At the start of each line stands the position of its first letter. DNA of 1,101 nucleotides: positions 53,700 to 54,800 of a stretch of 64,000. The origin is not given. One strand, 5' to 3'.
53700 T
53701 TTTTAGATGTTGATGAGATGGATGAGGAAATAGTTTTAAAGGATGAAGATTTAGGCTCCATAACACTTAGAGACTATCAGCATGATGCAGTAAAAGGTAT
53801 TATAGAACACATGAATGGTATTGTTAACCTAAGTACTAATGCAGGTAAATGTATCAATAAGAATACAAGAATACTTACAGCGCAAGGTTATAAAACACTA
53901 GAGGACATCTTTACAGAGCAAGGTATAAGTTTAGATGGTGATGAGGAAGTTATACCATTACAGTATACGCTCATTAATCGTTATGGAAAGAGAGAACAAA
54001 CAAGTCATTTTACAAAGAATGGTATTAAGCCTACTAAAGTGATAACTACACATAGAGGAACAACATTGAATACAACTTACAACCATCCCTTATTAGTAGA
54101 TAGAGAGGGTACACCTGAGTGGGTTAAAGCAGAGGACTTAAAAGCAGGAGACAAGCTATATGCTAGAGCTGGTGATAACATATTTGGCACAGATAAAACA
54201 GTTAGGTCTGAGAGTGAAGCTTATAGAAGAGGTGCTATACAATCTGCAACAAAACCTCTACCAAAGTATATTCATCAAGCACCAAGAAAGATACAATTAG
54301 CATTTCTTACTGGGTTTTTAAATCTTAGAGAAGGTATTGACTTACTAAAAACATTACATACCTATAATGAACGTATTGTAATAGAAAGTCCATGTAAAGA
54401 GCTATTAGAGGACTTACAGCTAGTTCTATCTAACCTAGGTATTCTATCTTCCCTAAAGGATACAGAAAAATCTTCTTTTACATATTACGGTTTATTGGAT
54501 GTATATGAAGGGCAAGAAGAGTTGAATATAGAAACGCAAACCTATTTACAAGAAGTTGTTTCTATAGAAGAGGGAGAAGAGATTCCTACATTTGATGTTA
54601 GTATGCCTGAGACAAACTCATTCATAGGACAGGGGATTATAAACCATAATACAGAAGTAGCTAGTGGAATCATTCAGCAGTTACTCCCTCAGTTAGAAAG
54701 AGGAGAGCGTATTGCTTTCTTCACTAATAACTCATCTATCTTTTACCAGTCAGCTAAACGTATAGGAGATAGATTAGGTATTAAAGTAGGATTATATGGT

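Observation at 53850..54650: Intein inserted in the P-loop of the SF2 helicase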

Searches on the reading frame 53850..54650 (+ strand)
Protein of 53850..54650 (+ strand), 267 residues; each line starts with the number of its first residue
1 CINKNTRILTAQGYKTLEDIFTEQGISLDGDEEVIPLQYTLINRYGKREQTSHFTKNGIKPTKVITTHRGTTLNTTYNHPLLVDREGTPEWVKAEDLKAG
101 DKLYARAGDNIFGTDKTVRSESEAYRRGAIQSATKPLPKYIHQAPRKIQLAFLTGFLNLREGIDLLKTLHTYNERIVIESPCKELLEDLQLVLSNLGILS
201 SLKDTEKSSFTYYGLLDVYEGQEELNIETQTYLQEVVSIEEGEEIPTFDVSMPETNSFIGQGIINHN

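Call 6: search_protein_families(library=ncbifam, proteins=[window:53850-54650:+], max_evalue=1)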
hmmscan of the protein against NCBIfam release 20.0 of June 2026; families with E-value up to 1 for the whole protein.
window:53850-54650:+ (267 aa): 12 families
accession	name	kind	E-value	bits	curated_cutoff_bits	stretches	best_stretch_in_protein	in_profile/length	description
NF038098.1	GyrA_w_intein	exception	1e-08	33.6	1850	2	1-124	117-240/1232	intein-containing DNA gyrase subunit A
NF005852.0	PRK07773.1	equivalog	6.8e-07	28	780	2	1-104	398-491/886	replicative DNA helicase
TIGR01445.1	intein_Nterm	domain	1.1e-06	29.5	24.5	1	1-83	1-83/83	intein N-terminal splicing region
NF003157.0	PRK04132.1-2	equivalog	3.4e-06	25.3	1103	1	37-104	86-156/864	replication factor C small subunit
NF011418.0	PRK14845.1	equivalog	3.7e-06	25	756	2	134-206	215-281/1049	translation initiation factor IF-2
NF003158.0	PRK04132.1-3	equivalog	6.8e-06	23.4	1750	1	64-103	127-167/1437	replication factor C small subunit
NF003159.0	PRK04132.1-4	equivalog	1.3e-05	23.5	999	1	65-104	126-166/852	replication factor C small subunit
NF045703.1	rSAM_Tes_intein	exception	0.00078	17.3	1700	2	63-105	232-274/1040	tetraether lipid synthase Tes, intein-containing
TIGR01443.1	intein_Cterm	domain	0.0088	16.3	15.6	1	247-267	2-23/24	intein C-terminal splicing region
NF006207.0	PRK08332.1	equivalog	0.02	12.1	2400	0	117-213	1065-1155/1684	vitamin B12-dependent ribonucleotide reductase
NF011302.0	PRK14714.1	equivalog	0.035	11.6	1791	1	65-110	1012-1057/1350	DNA-directed DNA polymerase II large subunit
NF038136.1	rSAM_Rv_intein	exception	0.049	12.5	700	1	42-267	111-334/574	intein-containing Rv2578c family radical SAM protein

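Call 7: search_dna_similar(query=window:53850-54650:+, collection=phages, mode=protein, max_rows=60, max_evalue=0.001)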
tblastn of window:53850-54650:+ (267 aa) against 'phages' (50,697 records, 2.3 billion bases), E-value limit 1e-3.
Records with a match: 121; places in all: 122; records where one place covers at least 80% of the query: 52.
Best place of each record, by identity: 95-99% 2; <60% 119.
By first word of the organism name: Staphylococcus 49; Bacillus 22; Enterococcus 20; Campylobacter 10; Listeria 8; Escherichia 2; Lactobacillus 2; Mammaliicoccus 1; Klebsiella 1; Microcystis 1; and 5 more.
By host as written in the record: - 18; Staphylococcus aureus 11; Listeria monocytogenes 6; Enterococcus faecalis 6; Staphylococcus epidermidis 5; Staphylococcus sp. 5; Staphylococcus epidermidis F12 4; Bacillus pumilus GR8 4; and 41 more.
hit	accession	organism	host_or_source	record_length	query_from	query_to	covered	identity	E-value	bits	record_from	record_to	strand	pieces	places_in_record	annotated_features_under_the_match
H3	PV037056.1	Staphylococcus phage Fi4S2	Staphylococcus capitis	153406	1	267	100%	97.4%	5e-174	537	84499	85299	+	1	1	DNA helicase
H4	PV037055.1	Staphylococcus phage S2G3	Staphylococcus capitis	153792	1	267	100%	97.4%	5e-174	537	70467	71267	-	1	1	DNA helicase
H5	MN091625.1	Staphylococcus phage PALS_1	Staphylococcus aureus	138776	1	267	100%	49.6%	6e-40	256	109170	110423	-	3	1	DNA helicase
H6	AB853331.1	Staphylococcus phage S25-4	isolated from the sewage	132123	1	267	100%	49.6%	7e-40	256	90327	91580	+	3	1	putative helicase with intein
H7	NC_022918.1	Staphylococcus phage S25-4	isolated from the sewage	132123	1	267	100%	49.6%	7e-40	256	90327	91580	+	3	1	DNA helicase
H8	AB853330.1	Staphylococcus phage S25-3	isolated from the sewage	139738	1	267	100%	49.6%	7e-40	256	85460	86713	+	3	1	putative helicase with intein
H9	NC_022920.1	Staphylococcus phage S25-3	isolated from the sewage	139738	1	267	100%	49.6%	7e-40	256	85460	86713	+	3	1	DNA helicase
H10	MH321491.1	Staphylococcus phage Twillingate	Staphylococcus epidermidis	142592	1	267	100%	48.7%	8e-40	256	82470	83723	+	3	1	intein-containing DNA helicase precursor | DNA helicase | intein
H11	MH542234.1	Staphylococcus phage Terranova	Staphylococcus epidermidis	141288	1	267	100%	48.7%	9e-40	256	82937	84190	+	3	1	intein-containing DNA helicase precursor | DNA helicase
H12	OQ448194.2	Staphylococcus phage 80B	Staphylococcus epidermidis COB-Sec1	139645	1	267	100%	48.4%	9e-40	255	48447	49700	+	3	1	DNA helicase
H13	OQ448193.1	Staphylococcus phage 80A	Staphylococcus epidermidis COB-Sec1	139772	1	267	100%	48.4%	9e-40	255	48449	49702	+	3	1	DNA helicase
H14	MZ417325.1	Staphylococcus phage PG-2021_23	Mammaliicoccus vitulinus C6867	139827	1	267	100%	48.4%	9e-40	255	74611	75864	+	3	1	record has no annotation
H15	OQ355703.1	Staphylococcus phage vB_SepM_BE25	Staphylococcus epidermidis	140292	1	267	100%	48.4%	9e-40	255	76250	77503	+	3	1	DNA helicase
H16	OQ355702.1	Staphylococcus phage vB_SepM_BE24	Staphylococcus epidermidis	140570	1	267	100%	48.4%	9e-40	255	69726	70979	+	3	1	DNA helicase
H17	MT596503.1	Staphylococcus phage vB_SepM_BE06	Staphylococcus epidermidis F12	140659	1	267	100%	48.4%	9e-40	255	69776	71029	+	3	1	DNA helicase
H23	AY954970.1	Staphylococcus phage Twort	-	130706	1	267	91%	49.8%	1e-32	238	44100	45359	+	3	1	ORF006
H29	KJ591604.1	Listeria phage LMTA-148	Listeria monocytogenes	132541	1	267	96%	42.2%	2e-21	203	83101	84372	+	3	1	DNA helicase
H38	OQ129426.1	Staphylococcus phage vB_SauM_JDF86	Staphylococcus aureus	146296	1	216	79%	45.6%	7e-37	200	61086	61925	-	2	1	hypothetical protein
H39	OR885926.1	Staphylococcus phage 184DA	Staphylococcus sp.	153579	1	267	64%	56.5%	5e-38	203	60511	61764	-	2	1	DNA helicase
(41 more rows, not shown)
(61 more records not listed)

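Call 10: get_annotated_region(hit=H10, flank=1500)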
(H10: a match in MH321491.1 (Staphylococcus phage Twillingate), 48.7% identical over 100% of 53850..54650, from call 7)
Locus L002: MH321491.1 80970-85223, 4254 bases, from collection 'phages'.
description: Staphylococcus phage Twillingate, complete genome.
organism: Staphylococcus phage Twillingate (NCBI taxid 2234037)
taxonomy: Viruses; Duplodnaviria; Heunggongvirae; Uroviricota; Caudoviricetes; Herelleviridae; Twortvirinae; Sepunavirus
host: Staphylococcus epidermidis; source: wastewater treatment plant; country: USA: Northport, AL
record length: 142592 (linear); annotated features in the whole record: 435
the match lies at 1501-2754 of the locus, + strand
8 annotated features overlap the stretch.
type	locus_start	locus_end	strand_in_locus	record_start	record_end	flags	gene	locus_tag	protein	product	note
CDS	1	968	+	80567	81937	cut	-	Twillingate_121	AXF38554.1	hypothetical protein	possible structural protein or receptor binding according to weak blast hits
regulatory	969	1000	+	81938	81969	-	-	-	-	terminator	-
regulatory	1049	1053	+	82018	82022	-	-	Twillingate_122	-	ribosome_binding_site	Twillingate_122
CDS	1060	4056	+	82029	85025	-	-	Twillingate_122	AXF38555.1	intein-containing DNA helicase precursor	Intein-containing DNA helicase UvsW preccursor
mat_peptide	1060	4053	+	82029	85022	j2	-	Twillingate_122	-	DNA helicase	CPT_Twillingate_122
mat_peptide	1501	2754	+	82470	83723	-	-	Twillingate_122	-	intein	CPT_Twillingate_122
regulatory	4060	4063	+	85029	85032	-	-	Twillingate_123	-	ribosome_binding_site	Twillingate_123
CDS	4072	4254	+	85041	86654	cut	-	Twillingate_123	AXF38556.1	winged HTH transcriptional regulator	-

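Call 11: get_annotated_region(hit=H23, flank=2000)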
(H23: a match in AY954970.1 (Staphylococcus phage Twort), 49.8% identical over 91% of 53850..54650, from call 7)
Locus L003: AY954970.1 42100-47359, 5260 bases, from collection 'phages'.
description: Staphylococcus phage Twort, complete genome.
organism: Staphylococcus phage Twort (NCBI taxid 2908167)
taxonomy: Viruses; Duplodnaviria; Heunggongvirae; Uroviricota; Caudoviricetes; Herelleviridae; Twortvirinae; Twortvirus; Twortvirus twort
host: -; source: -; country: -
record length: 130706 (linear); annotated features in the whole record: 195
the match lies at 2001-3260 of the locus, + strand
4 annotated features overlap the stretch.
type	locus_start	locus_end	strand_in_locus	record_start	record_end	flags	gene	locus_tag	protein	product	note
CDS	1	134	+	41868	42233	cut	-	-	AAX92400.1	ORF107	TwortORF107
CDS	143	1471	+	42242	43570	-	-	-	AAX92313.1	ORF017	TwortORF017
CDS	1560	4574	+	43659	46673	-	-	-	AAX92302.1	ORF006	TwortORF006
CDS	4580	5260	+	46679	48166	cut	-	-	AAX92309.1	ORF013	TwortORF013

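Call 12: get_annotated_region(hit=H29, flank=2000)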
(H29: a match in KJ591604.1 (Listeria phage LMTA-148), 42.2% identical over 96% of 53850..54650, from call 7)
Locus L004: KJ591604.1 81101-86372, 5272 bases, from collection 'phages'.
description: Listeria phage LMTA-148, complete genome.
organism: Listeria phage LMTA-148 (NCBI taxid 1486413)
taxonomy: Viruses; Duplodnaviria; Heunggongvirae; Uroviricota; Caudoviricetes; Herelleviridae; Jasinkavirinae; Pecentumvirus; Pecentumvirus LMTA148
host: Listeria monocytogenes; source: -; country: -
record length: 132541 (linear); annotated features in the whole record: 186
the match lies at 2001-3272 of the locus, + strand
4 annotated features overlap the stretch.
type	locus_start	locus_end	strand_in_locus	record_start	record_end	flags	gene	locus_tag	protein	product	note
CDS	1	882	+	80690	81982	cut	-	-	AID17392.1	hypothetical protein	-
CDS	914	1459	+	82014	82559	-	-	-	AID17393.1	hypothetical protein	-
CDS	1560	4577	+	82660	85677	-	-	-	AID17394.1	DNA helicase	-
CDS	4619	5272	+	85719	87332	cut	-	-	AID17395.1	winged helix-turn-helix domain containing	-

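Call 13: get_annotated_region(hit=H38, flank=2500)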
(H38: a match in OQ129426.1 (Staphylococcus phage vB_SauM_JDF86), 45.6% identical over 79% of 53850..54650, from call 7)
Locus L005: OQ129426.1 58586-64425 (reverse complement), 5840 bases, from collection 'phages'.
description: Staphylococcus phage vB_SauM_JDF86, complete genome.
organism: Staphylococcus phage vB_SauM_JDF86 (NCBI taxid 3038179)
taxonomy: Viruses; Duplodnaviria; Heunggongvirae; Uroviricota; Caudoviricetes; Herelleviridae; Twortvirinae; Baoshanvirus
host: Staphylococcus aureus; source: sewage; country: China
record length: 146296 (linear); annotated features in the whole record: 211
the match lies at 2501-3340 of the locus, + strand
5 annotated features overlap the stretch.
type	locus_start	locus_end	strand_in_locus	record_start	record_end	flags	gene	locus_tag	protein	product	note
CDS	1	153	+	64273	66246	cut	-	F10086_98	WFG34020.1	hypothetical protein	hypothetical protein pSco10_83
CDS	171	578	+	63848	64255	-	-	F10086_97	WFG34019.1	hypothetical protein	-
CDS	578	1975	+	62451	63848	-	-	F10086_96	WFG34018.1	hypothetical protein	-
CDS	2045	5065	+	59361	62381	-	-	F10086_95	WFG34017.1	hypothetical protein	ORF006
CDS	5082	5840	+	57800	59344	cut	-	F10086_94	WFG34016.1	transcriptional regulator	-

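Call 14: get_annotated_region(hit=H39, flank=2500)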
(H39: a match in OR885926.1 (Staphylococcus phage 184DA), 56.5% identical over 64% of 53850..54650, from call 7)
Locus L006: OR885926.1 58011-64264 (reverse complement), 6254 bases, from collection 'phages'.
description: Staphylococcus phage 184DA, complete genome.
organism: Staphylococcus phage 184DA (NCBI taxid 3110532)
taxonomy: Viruses; Duplodnaviria; Heunggongvirae; Uroviricota; Caudoviricetes
host: Staphylococcus sp.; source: litter on a dairy farm; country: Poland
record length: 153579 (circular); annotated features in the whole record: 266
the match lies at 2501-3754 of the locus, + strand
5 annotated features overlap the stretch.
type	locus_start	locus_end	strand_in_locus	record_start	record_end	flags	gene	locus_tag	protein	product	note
CDS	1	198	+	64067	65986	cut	-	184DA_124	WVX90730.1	virion structural protein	-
CDS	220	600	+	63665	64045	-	-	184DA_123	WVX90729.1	tail fiber protein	-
CDS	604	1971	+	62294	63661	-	-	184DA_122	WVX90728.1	tail fiber protein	-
CDS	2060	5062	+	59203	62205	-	-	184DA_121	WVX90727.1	DNA helicase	-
CDS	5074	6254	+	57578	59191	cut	-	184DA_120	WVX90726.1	HTH DNA binding protein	-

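Call 17: search_solved_structures(query=window:53850-54650:+, max_evalue=1, show_alignments=2)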
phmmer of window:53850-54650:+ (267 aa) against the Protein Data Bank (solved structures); distinct sequences matched with E-value up to 1: 10.
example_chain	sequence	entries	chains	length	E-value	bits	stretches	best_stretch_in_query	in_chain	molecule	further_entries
6rpq_A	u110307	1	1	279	0.0025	20.2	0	65-104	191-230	Ubiquitin-like protein SMT3,1108aa long hypothetical cell division control protein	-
4e2u_A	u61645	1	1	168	0.0025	20.2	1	47-112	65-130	Pho radA intein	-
4o1r_A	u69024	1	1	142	0.004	19.5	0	228-267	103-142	Replicative DNA helicase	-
2lqm_A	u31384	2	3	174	0.0063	18.9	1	47-103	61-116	Pho radA intein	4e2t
2jmz_A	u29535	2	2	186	0.017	17.5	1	63-126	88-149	Hypothetical protein MJ0781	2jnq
1am2_A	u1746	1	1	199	0.067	15.5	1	40-103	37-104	MXE GYRA INTEIN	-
6rpp_A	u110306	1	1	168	0.095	15.1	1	55-108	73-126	Cell division control protein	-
4oz6_A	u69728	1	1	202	0.1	14.9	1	40-103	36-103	Mxe gyrA intein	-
2lwy_A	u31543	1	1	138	0.13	14.6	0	66-116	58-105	BACTERIAL INTEIN-LIKE DOMAIN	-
7cfv_A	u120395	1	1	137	0.58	12.5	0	224-267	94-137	Spl DnaX mini-intein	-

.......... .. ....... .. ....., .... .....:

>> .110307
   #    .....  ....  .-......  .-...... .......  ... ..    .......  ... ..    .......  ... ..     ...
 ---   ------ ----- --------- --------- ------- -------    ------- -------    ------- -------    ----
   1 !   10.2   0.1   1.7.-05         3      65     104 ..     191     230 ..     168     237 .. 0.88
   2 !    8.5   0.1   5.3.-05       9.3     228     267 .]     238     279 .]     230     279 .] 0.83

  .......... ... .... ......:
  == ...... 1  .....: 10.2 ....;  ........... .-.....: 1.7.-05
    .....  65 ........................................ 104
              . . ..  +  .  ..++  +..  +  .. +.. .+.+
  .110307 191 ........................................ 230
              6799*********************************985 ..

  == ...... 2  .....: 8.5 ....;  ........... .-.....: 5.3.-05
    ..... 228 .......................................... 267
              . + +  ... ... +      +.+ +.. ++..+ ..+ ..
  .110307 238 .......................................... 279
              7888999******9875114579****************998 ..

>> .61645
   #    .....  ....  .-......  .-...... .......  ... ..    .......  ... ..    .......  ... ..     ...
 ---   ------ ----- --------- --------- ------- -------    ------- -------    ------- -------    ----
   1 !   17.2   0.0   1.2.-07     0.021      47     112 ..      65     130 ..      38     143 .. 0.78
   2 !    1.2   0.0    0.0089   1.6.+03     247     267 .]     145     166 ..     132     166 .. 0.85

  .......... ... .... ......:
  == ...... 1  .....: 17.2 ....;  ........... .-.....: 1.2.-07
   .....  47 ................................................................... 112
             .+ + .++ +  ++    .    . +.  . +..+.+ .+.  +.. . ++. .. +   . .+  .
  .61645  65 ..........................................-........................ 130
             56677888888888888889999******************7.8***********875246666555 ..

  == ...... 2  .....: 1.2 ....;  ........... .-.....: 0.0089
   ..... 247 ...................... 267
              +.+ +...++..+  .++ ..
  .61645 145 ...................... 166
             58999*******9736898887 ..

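Call 22: find_homologous_proteins(query=window:53850-54650:+, max_evalue=0.00001)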
Query window:53850-54650:+ (267 aa): 3 proteins with E <= 0.00001 among 678 candidates.
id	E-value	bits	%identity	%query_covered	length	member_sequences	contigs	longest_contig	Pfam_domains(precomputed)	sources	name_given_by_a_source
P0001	3.0e-44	169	50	49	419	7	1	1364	PF14528.12,PF14890.12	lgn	-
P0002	3.8e-36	143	57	49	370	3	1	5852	PF21241.3,PF14890.12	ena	-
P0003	2.2e-33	134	52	49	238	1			PF14890.12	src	-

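Call 45: predict_structure(alignment_id=A2)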
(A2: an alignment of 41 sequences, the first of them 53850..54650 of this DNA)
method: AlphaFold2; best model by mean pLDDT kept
length: 267 residues; sequences in the alignment: 41
mean_pLDDT: 92.7   pTM: 0.89
mean pLDDT of the five models: 92.7, 92.3, 92.1, 91.9, 91.9
residues with pLDDT >= 90: 221; 70-90: 27; 50-70: 19; < 50: 0
segments of 3 or more residues with pLDDT < 50: none
pLDDT, mean of each block of 10 residues (from residue 1): 96 97 95 97 98 98 97 97 97 98 97 97 96 94 97 87 67 77 95 94 79 77 89 98 97 97 96
secondary structure, 60 per line:
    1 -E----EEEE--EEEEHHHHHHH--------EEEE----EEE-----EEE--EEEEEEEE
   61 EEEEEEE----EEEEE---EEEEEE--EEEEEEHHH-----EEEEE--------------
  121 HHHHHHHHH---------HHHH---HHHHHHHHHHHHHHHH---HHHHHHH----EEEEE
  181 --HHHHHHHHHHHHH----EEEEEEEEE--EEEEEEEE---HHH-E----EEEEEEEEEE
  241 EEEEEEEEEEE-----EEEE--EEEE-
elements in order: E7-10 E13-16 H17-23 E32-35 E40-42 E48-50 E53-67 E72-76 E80-85 E88-93 E102-106 H121-129 H139-142 H146-161 H165-171 E176-180 H183-195 E200-208 E211-218 E231-251 E257-260 E263-266

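Call 47: fold_search(model_id=the predicted structure, library=pdb)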
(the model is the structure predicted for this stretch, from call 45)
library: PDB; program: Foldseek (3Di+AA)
matches with E <= 10: 378; with E <= 0.001: 52
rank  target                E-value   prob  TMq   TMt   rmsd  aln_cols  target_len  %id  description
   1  7qsu                  1.1e-13  1.00  0.73  0.55   5.4       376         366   17  Crystal structure of homing endonuclease-associated TliVMA intein (C1A, d333-339) (released 2022-03-30)
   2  7qst                  6.2e-13  1.00  0.70  0.53   5.9       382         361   16  Crystal structure of homing endonuclease-associated PhoVMA intein (C1A) (released 2022-03-30)
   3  7qss                  2.0e-12  1.00  0.72  0.47   5.9       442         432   15  Crystal structure of homing endonuclease-associated TliVMA intein (C1A) (released 2022-03-30)
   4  2cw7                  5.3e-10  1.00  0.69  0.37   8.3       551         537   10  Crystal structure of intein homing endonuclease II (released 2006-04-18)
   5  1am2                  1.3e-09  1.00  0.50  0.73  11.1       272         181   14  GYRA INTEIN FROM MYCOBACTERIUM XENOPI (released 1998-06-24)
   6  1dq3                  1.7e-09  1.00  0.66  0.42   7.8       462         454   12  CRYSTAL STRUCTURE OF AN ARCHAEAL INTEIN-ENCODED HOMING ENDONUCLEASE PI-PFUI (released 2000-07-05)
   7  4oz6_A                2.5e-09  1.00  0.49  0.74   8.9       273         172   13  Structure of the Branched Intermediate in Protein Splicing (released 2014-05-14)
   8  6rpq                  7.4e-08  1.00  0.47  0.50   7.7       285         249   13  Crystal structure of PhoCDC21-1 intein (released 2019-08-14)
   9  2lqm_MODEL_1_A        1.5e-07  1.00  0.47  0.70   8.1       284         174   15  Solution Structures of RadA intein from Pyrococcus horikoshii (released 2012-05-16)
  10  4e2t_A                6.0e-07  1.00  0.48  0.73   8.9       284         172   13  Crystal Structures of RadA intein from Pyrococcus horikoshii (released 2012-05-16)
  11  4e2t_B                9.6e-07  1.00  0.48  0.74   7.2       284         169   14  Crystal Structures of RadA intein from Pyrococcus horikoshii (released 2012-05-16)
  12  5o9j_B                1.0e-06  1.00  0.42  0.58   8.7       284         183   10  Crystal structure of transcription factor IIB Mja mini-intein (released 2017-11-01)
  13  5o9i_B                1.6e-06  1.00  0.46  0.68   7.3       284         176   11  Crystal structure of transcription factor IIB Mvu mini-intein (released 2017-11-01)
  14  4o1r                  2.1e-06  1.00  0.42  0.77   7.1       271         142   12  Crystal structure of NpuDnaB intein (released 2014-03-19)
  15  1lws_A                2.4e-06  1.00  0.58  0.39   7.7       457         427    9  Crystal structure of the intein homing endonuclease PI-SceI bound to its recognition sequence (released 2002-09-27)
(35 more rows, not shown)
